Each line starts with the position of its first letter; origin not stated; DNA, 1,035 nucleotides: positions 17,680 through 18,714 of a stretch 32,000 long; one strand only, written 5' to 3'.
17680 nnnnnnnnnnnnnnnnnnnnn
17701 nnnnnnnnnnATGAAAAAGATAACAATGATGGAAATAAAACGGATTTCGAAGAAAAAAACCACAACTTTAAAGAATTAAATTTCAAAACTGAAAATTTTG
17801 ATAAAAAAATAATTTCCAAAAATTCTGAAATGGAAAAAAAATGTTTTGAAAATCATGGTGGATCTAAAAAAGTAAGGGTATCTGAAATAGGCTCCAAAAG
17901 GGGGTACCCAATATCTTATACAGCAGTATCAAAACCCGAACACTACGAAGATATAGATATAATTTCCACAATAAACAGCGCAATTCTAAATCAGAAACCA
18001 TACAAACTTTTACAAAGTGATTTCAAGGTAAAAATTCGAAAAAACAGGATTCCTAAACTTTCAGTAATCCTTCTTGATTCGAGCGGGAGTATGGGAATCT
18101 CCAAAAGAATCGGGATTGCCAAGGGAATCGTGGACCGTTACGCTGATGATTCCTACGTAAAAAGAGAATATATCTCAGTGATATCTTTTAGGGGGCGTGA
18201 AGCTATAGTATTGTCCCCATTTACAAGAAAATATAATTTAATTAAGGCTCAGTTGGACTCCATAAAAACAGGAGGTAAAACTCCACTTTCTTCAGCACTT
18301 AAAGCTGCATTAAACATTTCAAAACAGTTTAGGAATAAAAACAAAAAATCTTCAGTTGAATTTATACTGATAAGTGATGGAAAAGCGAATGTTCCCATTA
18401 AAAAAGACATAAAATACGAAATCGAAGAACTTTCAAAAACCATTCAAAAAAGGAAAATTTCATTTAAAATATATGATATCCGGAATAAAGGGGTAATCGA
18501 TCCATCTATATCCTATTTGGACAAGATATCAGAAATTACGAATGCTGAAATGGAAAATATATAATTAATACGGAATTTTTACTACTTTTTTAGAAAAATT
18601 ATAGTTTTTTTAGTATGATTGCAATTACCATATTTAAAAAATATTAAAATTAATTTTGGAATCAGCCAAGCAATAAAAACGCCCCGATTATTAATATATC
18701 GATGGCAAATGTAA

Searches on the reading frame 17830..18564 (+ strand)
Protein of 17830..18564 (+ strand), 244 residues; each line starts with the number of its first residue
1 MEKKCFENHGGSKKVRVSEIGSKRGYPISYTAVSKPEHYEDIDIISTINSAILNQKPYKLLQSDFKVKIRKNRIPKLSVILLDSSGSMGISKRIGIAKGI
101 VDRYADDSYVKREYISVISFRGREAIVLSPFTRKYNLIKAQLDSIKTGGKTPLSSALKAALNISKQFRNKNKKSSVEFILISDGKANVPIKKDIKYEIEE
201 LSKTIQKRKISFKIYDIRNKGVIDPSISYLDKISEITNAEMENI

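Call 76: search_protein_families(library=pfam, proteins=[window:17830-18564:+], max_evalue=0.001)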
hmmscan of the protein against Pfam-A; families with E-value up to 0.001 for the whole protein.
window:17830-18564:+ (244 aa): 2 families
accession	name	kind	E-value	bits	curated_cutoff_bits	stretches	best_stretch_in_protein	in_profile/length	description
PF13519.12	VWA_2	-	7.4e-12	46.3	27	1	79-184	2-106/107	von Willebrand factor type A domain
PF00092.34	VWA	-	7.7e-06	26.7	23.8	1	79-212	3-134/174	von Willebrand factor type A domain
